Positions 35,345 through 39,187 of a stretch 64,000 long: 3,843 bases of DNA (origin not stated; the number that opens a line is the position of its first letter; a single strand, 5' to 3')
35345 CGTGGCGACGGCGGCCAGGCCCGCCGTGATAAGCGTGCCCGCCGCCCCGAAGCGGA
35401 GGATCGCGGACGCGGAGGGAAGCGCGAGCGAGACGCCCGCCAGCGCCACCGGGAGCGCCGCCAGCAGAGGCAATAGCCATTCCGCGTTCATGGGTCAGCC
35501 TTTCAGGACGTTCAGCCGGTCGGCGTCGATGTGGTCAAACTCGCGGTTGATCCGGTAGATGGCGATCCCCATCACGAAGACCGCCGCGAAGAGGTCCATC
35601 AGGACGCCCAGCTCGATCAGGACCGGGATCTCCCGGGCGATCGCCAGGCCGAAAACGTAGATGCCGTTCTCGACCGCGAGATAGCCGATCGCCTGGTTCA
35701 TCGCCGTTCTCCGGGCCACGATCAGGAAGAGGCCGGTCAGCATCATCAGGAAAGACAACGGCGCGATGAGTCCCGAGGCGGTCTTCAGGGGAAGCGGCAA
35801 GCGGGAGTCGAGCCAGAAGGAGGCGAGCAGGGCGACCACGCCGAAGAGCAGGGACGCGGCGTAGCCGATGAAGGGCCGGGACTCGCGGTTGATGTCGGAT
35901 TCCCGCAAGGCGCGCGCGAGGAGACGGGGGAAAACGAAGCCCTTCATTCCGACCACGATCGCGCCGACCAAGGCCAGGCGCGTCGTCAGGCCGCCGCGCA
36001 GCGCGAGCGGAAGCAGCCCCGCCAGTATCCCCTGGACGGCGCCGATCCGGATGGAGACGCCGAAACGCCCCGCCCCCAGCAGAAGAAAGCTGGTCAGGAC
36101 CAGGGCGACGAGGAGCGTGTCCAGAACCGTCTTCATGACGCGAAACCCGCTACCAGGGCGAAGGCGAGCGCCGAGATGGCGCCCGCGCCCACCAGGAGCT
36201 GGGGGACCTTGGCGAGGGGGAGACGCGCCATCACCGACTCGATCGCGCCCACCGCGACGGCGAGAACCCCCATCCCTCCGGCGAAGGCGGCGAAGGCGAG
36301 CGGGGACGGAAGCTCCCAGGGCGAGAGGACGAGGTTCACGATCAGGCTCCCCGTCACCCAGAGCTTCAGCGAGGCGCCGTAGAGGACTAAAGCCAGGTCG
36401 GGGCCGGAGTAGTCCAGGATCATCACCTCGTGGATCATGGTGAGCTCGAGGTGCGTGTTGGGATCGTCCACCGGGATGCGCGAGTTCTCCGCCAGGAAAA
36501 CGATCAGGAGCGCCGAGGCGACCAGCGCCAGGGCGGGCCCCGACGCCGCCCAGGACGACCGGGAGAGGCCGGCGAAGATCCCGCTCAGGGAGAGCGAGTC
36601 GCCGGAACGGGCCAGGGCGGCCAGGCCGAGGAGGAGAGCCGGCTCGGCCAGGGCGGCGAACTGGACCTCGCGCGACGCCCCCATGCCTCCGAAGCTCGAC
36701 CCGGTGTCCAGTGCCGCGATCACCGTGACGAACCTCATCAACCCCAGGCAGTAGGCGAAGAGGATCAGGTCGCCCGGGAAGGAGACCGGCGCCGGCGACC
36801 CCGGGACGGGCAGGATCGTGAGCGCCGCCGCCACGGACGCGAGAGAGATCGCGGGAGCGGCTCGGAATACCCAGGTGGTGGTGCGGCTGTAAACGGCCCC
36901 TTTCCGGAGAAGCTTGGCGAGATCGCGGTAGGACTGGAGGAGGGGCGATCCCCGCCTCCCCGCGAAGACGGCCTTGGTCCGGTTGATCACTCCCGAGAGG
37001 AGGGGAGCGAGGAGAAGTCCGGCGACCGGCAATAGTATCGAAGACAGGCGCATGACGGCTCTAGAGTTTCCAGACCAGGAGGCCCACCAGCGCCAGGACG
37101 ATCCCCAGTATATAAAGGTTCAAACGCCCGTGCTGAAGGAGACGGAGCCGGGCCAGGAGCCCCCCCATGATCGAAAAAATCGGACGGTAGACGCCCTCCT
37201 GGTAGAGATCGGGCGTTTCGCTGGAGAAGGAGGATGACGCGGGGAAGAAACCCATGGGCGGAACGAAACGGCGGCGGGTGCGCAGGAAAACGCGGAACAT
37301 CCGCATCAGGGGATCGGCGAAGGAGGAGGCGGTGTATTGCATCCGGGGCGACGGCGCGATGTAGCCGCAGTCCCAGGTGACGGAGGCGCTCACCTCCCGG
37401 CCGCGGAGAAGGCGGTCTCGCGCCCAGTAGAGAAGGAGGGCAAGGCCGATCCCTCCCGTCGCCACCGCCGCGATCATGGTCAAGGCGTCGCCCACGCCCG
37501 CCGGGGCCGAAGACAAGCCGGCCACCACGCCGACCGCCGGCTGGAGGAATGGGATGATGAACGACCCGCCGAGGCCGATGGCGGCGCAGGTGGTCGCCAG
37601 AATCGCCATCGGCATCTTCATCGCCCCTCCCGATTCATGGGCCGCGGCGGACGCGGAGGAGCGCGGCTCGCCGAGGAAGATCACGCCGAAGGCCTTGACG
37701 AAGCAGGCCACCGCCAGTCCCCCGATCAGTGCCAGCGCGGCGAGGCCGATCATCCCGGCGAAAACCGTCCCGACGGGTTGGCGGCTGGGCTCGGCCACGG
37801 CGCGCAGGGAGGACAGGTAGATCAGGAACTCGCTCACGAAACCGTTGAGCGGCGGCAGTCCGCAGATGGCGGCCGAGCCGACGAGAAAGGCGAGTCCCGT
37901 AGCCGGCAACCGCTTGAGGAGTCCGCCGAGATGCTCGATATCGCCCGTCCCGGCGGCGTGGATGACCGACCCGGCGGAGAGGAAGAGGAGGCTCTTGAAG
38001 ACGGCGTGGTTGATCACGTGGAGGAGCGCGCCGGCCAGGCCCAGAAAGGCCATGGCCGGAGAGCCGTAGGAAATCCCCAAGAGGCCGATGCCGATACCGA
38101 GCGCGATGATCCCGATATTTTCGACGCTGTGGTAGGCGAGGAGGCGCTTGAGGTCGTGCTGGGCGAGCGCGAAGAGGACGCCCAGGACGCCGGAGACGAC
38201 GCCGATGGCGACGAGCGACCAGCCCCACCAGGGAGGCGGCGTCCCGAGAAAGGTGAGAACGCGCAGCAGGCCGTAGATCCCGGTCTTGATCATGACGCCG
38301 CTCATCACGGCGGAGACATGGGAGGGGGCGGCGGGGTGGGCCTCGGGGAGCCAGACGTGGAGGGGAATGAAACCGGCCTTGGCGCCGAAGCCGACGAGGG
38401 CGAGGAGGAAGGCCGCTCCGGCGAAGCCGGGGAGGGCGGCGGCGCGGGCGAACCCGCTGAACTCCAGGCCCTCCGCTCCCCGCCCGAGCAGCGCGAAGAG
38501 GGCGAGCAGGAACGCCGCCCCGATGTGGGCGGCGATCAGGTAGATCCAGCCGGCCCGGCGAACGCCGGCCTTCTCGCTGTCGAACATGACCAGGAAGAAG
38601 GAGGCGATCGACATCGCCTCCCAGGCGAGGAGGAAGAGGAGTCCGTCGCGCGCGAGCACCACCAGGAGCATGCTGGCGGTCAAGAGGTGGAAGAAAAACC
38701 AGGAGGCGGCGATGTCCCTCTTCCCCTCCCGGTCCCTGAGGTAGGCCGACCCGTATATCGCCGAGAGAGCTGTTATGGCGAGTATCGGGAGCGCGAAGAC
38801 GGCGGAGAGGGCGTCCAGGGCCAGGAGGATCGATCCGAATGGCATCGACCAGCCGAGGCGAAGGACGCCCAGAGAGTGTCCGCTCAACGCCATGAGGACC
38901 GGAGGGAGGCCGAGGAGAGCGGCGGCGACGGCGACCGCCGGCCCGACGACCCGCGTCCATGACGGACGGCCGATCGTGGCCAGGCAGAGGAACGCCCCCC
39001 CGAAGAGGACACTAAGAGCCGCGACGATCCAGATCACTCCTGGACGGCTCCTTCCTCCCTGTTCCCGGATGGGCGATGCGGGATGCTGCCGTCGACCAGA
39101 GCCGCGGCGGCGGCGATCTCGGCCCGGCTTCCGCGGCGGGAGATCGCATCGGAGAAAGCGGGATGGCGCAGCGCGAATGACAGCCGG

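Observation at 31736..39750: Ehr-like (hydrogenase-related) membrane complex operon headed by an HTH-PTS-EIIA regulator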

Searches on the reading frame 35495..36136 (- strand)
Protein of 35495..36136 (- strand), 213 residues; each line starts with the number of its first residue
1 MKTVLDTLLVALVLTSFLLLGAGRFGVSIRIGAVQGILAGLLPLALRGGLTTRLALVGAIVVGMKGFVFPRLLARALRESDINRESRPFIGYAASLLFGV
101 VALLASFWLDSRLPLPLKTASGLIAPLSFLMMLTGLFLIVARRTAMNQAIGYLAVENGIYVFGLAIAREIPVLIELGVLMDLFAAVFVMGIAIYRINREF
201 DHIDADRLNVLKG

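Call 5: search_protein_families(library=pfam, proteins=[window:35495-36136:-], max_evalue=0.01)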
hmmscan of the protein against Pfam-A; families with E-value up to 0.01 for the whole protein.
window:35495-36136:- (213 aa): 1 family
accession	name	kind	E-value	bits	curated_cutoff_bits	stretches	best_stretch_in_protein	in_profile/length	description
PF00420.29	Oxidored_q2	-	7.5e-07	29.2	26.1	1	127-213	5-95/95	NADH-ubiquinone/plastoquinone oxidoreductase chain 4L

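Call 6: search_protein_families(library=ncbifam, proteins=[window:35495-36136:-], max_evalue=0.01)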
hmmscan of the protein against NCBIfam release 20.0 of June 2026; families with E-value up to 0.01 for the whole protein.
window:35495-36136:- (213 aa): 1 family
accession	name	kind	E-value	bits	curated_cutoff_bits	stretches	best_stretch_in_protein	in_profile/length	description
NF008556.0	PRK11492.1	equivalog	3e-23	82.8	136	1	2-213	4-216/216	hydrogenase 4 membrane subunit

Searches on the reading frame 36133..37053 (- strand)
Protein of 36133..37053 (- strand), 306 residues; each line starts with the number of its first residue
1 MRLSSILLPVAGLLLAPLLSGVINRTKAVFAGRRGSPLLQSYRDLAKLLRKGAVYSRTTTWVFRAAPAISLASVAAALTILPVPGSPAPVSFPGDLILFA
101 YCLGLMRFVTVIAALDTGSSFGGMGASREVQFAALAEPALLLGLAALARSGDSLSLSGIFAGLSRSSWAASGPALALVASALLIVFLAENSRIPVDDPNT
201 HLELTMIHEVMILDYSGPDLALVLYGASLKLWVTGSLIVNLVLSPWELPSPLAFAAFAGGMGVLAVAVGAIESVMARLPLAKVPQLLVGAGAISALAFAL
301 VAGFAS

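Call 5: search_protein_families(library=pfam, proteins=[window:36133-37053:-], max_evalue=0.01)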
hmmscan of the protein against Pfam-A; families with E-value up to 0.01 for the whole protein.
window:36133-37053:- (306 aa): 1 family
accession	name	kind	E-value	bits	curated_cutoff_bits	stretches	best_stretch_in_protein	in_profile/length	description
PF00146.26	NADHdh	-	7.4e-32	111.3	27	1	10-297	9-292/298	NADH dehydrogenase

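Call 6: search_protein_families(library=ncbifam, proteins=[window:36133-37053:-], max_evalue=0.01)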
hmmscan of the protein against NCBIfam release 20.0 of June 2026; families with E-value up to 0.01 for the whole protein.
window:36133-37053:- (306 aa): 3 families
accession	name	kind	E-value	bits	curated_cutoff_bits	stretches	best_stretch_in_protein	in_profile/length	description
NF004741.0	PRK06076.1-2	equivalog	1.3e-12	47.5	305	1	38-252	66-275/337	NADH-quinone oxidoreductase subunit NuoH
NF004740.0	PRK06076.1-1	equivalog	9.7e-09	35.2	399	1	38-257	57-271/325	NADH-quinone oxidoreductase subunit NuoH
NF004742.0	PRK06076.1-3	equivalog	5.9e-08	32.3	531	1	36-275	65-310/356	NADH-quinone oxidoreductase subunit NuoH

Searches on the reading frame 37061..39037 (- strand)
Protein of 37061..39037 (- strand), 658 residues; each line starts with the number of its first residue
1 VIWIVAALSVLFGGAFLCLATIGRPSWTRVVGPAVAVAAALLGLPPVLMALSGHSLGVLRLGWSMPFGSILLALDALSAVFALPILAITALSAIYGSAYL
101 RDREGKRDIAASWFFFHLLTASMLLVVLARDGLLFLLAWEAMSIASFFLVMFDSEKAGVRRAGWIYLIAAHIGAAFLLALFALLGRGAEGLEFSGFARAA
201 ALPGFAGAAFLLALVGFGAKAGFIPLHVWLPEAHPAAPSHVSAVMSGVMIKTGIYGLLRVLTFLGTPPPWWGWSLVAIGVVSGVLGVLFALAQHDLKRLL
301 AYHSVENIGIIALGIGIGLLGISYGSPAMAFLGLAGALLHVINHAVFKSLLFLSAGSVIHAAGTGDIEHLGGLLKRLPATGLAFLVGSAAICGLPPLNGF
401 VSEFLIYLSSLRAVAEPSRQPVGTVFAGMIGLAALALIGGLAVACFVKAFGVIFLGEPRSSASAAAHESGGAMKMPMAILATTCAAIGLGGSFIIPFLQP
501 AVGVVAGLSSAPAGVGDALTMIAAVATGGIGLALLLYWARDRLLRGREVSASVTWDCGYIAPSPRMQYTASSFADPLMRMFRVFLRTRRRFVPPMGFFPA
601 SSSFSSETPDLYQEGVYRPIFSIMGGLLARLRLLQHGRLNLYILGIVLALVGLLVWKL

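Call 5: search_protein_families(library=pfam, proteins=[window:37061-39037:-], max_evalue=0.01)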
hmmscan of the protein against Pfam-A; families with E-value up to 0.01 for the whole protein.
window:37061-39037:- (658 aa): 3 families
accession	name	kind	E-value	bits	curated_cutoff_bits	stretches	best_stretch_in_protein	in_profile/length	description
PF00361.26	Proton_antipo_M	-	4.7e-50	170.9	21.5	1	130-411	2-276/294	NADH:quinone oxidoreductase/Mrp antiporter, TM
PF00662.26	Proton_antipo_N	-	0.00078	19.7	24.5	1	72-105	13-46/51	NADH-Ubiquinone oxidoreductase (complex I), chain 5 N-terminus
PF19621.4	DUF6126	-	0.002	17.9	25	0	164-186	17-39/40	Family of unknown function (DUF6126)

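Call 6: search_protein_families(library=ncbifam, proteins=[window:37061-39037:-], max_evalue=0.01)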
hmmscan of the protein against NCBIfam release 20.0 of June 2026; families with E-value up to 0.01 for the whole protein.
window:37061-39037:- (658 aa): 74 families (the best 25 are shown)
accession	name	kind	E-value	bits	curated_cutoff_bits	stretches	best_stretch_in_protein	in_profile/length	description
NF005086.0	PRK06521.1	equivalog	7.3e-186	619.5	667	1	4-655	8-665/669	hydrogenase 4 subunit B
NF006418.0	PRK08667.1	equivalog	2e-136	456.2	794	1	8-653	10-636/644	hydrogenase membrane subunit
NF005958.0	PRK08042.1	equivalog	8.6e-81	272.5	727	1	64-600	63-578/608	formate hydrogenlyase subunit 3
NF006240.0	PRK08376.1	subfamily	9.9e-75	252.4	662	1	69-495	83-496/521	putative monovalent cation/H+ antiporter subunit D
NF009310.0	PRK12668.1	equivalog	1.1e-65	222.6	564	1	17-534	13-471/584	Na(+)/H(+) antiporter subunit D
NF006419.0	PRK08668.1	equivalog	1.2e-62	212.6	617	1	71-585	65-565/613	NADH dehydrogenase subunit M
TIGR00940.1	2a6301s01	subfamily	8.5e-60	202.9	920.45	1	52-538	51-544/793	monovalent cation:proton antiporter subunit A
NF009288.0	PRK12648.1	equivalog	6.6e-58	196.6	1104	1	33-509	33-490/954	monovalent cation/H+ antiporter subunit A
NF009287.0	PRK12647.1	equivalog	6e-57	193.7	937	1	59-544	58-522/773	putative monovalent cation/H+ antiporter subunit A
NF005097.0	PRK06525.1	equivalog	2e-56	191.7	430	1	56-481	59-465/480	hydrogenase 4 subunit D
NF005044.0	PRK06458.1-4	equivalog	1.1e-55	189.5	610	1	71-510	69-499/531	hydrogenase 4 subunit F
NF009285.0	PRK12645.1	equivalog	4.6e-52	177.3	1028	1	71-505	73-508/804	Na+/H+ antiporter subunit A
TIGR01974.1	NDH_I_L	subfamily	1.4e-49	169.6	407.5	1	72-545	78-538/630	NADH-quinone oxidoreductase subunit L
NF009290.0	PRK12650.1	equivalog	2.2e-49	168.2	980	1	71-494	76-475/966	DUF4040 family protein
NF005141.0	PRK06590.1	equivalog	3.1e-47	161.8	556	1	16-546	18-519/615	NADH-quinone oxidoreductase subunit L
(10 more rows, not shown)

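Call 80: search_solved_structures(query=window:37061-39037:-, max_evalue=1e-20, show_alignments=1)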
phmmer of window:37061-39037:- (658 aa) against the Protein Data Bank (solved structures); distinct sequences matched with E-value up to 1e-20: 44.
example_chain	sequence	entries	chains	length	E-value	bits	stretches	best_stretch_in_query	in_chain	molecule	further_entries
7z0s_C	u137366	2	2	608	1.2e-69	238.8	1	74-600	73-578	Formate hydrogenlyase subunit 3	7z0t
6cfw_H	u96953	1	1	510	8.8e-58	199.6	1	27-489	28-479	Monovalent cation/H+ antiporter subunit D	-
7qru_A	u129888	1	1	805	1.5e-41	146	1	70-502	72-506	Na+/H+ antiporter subunit A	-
6z16_A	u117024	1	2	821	4.9e-39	137.7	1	73-502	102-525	Multisubunit Na+/H+ antiporter, A subunit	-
8e9g_L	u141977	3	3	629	3.7e-34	121.6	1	2-539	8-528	NADH-quinone oxidoreductase, L subunit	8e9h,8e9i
6u8y_X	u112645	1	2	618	3.8e-34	121.5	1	7-409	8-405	NADH dehydrogenase subunit M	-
7qru_D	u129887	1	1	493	4.2e-33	118.1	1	25-491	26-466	Na+/H+ antiporter subunit D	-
7d3u_A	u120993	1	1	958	1.7e-32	116.1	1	38-508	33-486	Monovalent Na+/H+ antiporter subunit A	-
7zm7_5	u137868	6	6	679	3.5e-29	105.2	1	74-431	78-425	NADH-ubiquinone oxidoreductase chain 5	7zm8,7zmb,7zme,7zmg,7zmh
4he8_L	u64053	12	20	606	6.8e-29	104.2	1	31-532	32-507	NADH-quinone oxidoreductase subunit 12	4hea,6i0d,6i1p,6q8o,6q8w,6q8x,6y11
6z16_D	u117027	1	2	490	3.7e-28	101.8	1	26-506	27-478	Multisubunit Na+/H+ antiporter, D subunit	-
9grx_F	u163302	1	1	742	3.2e-27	98.7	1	63-403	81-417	NAD(P)H-quinone oxidoreductase subunit 5, chloroplastic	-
9ti4_l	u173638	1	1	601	4.7e-27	98.1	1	74-405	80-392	NADH-ubiquinone oxidoreductase chain 5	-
9cwt_l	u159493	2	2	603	6e-27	97.8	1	74-405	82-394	NADH-ubiquinone oxidoreductase chain 5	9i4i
6u8y_H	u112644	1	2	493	6.2e-27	97.7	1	52-425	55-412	NADH dehydrogenase subunit N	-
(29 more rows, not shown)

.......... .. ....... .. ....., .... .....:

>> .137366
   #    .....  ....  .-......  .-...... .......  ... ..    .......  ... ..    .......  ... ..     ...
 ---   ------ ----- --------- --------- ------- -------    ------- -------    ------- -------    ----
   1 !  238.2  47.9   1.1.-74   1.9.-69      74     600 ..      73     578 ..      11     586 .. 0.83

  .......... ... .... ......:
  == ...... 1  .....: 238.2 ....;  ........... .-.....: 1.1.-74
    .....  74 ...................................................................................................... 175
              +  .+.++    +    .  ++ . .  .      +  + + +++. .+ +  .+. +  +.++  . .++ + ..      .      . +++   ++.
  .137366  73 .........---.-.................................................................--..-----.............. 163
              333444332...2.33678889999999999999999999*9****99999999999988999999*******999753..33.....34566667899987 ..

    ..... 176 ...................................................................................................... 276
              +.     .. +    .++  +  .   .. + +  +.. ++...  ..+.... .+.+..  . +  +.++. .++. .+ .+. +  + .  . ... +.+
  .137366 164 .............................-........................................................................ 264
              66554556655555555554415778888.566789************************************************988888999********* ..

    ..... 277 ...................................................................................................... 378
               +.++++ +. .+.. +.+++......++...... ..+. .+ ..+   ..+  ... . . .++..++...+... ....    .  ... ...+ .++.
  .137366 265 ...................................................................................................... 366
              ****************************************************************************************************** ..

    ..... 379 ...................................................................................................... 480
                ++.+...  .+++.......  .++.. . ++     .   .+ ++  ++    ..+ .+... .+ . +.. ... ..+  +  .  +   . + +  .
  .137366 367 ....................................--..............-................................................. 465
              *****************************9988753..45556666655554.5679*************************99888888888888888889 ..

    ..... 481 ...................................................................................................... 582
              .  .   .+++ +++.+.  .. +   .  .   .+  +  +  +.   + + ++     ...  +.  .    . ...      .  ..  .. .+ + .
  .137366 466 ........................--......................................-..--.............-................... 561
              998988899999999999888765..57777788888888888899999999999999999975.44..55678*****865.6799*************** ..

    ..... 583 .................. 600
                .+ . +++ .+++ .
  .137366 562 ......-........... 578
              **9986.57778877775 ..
